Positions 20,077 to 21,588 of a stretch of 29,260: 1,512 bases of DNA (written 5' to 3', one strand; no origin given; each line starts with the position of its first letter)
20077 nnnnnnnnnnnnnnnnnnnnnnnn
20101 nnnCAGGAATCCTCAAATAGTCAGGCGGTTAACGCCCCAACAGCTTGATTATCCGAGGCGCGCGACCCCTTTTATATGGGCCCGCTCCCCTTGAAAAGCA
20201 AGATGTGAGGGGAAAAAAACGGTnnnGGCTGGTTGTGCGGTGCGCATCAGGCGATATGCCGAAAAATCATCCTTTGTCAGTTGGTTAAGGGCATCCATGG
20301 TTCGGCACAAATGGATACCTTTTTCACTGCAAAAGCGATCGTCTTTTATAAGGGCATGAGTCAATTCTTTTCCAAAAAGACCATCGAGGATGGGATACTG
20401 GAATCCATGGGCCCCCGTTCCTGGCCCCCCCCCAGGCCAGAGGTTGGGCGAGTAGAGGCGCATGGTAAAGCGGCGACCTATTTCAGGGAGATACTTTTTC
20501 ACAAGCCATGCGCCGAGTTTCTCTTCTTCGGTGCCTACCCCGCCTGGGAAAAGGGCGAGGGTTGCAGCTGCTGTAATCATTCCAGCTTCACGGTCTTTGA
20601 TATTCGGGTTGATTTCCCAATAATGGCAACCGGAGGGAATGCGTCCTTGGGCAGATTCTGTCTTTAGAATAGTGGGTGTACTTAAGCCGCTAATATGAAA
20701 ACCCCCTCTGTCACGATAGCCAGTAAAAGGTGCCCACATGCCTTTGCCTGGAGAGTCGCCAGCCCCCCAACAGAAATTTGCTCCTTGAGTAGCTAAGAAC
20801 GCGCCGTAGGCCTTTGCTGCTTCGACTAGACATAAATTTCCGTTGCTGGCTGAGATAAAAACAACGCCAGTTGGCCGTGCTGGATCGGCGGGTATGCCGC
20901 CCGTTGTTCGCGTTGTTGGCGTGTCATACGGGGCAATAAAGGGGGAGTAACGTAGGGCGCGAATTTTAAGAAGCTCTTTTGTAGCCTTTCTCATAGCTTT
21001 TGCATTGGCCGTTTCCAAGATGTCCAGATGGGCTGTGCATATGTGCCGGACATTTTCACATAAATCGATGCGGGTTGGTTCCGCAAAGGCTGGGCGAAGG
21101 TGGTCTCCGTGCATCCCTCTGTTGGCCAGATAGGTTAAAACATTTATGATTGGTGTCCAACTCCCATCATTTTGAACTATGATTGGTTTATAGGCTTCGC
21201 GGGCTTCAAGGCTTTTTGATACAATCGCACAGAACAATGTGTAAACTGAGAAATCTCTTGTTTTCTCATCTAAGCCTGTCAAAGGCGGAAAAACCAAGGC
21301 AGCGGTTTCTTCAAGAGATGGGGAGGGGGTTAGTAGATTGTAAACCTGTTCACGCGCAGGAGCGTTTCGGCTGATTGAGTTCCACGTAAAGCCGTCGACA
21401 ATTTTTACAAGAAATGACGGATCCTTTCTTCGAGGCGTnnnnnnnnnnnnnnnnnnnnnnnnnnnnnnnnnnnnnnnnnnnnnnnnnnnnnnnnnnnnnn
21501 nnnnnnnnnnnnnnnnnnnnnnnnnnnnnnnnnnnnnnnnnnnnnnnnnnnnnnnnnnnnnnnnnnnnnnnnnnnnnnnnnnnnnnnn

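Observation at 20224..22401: Best candidate for a new system: Ham1/ITPase fused to a LOG phosphoribohydrolase, a possible one-protein NTP-to-free-base pathway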

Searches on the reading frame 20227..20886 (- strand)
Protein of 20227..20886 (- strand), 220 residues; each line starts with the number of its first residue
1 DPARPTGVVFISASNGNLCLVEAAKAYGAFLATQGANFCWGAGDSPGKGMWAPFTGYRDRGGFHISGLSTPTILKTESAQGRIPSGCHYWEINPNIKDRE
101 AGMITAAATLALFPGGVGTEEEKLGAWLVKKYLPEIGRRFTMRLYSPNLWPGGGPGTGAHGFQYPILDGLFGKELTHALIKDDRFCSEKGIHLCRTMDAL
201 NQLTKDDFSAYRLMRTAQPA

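Call 15: search_solved_structures(query=A4, max_evalue=10, show_alignments=2)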
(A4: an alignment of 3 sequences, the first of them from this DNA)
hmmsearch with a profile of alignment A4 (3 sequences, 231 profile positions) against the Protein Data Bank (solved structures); distinct sequences matched with E-value up to 10: 26.
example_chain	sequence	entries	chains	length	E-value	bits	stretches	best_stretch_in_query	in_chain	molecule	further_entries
5zbj_A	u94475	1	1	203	7.4e-08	35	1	6-127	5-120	Putative cytokinin riboside 5'-monophosphate phosphoribohydrolase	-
2a33_A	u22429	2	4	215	3.8e-07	32.7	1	7-127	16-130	hypothetical protein | Uncharacterized protein At2g37210/T2N18.3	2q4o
5zbk_A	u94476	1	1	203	8e-07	31.7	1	6-127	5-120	Putative cytokinin riboside 5'-monophosphate phosphoribohydrolase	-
1ydh_A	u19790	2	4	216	2.1e-06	30.3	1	8-127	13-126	At5g11950 | Lysine decarboxylase-like protein At5g11950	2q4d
5its_A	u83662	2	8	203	6.4e-06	28.7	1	8-131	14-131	Cytokinin riboside 5'-monophosphate phosphoribohydrolase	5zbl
7w2i_A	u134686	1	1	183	6.9e-06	28.6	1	6-146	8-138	Cytokinin riboside 5'-monophosphate phosphoribohydrolase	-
7w2i_B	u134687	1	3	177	9e-06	28.2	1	6-146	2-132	Cytokinin riboside 5'-monophosphate phosphoribohydrolase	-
3sbx_A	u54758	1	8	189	9e-06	28.2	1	4-133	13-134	Putative uncharacterized protein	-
3bq9_A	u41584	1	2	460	4.7e-05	25.9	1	1-127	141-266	Predicted Rossmann fold nucleotide-binding domain-containing protein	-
1t35_A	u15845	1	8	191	0.00022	23.7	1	6-127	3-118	HYPOTHETICAL PROTEIN YVDD, Putative Lysine Decarboxylase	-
3qua_A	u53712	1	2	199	0.00085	21.8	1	20-143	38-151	Putative uncharacterized protein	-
9hs1_A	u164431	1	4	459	0.017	17.5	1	63-126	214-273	Pyrimidine/purine nucleotide 5'-monophosphate nucleosidase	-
9hs2_A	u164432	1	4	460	0.017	17.5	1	63-126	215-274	Pyrimidine/purine nucleotide 5'-monophosphate nucleosidase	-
6gfl_A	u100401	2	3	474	0.018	17.4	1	63-126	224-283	Pyrimidine/purine nucleotide 5'-monophosphate nucleosidase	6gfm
4npa_A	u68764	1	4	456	0.028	16.8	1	35-144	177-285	Putative uncharacterized protein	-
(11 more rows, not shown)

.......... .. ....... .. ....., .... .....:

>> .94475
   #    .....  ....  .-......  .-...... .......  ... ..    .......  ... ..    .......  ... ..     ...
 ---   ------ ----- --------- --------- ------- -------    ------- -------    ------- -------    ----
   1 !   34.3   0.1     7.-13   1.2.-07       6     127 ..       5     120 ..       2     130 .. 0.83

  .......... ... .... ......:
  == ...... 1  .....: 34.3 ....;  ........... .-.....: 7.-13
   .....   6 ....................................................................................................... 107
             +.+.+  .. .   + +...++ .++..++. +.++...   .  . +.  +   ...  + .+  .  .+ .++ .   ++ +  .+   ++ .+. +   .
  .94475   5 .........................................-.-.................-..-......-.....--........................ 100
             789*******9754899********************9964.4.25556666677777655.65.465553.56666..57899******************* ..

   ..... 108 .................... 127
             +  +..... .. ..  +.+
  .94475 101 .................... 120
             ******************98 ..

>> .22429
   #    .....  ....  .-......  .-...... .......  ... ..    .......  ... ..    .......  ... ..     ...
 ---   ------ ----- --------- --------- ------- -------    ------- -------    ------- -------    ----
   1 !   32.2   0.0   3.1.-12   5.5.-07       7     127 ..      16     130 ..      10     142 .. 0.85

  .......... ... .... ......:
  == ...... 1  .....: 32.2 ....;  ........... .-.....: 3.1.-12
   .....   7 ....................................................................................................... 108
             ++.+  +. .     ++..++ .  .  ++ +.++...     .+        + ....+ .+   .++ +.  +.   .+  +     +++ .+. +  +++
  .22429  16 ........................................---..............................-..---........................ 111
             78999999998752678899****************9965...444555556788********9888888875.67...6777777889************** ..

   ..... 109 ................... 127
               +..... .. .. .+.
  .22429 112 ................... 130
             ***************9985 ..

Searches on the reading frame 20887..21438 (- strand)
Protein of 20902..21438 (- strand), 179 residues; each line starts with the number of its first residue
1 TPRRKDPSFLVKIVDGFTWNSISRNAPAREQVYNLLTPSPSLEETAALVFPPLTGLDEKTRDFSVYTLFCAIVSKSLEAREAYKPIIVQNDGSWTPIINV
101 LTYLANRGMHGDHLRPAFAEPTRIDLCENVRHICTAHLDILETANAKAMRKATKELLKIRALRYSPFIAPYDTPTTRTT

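Call 14: search_solved_structures(query=A3, max_evalue=10, show_alignments=3)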
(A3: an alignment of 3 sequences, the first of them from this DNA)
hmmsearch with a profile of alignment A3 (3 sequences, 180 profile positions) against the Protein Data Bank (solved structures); distinct sequences matched with E-value up to 10: 0.

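Call 87: search_protein_families(library=pfam, proteins=[window:20902-21438:-], max_evalue=1)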
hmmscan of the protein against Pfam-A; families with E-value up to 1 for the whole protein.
seq(179 aa): 0 families
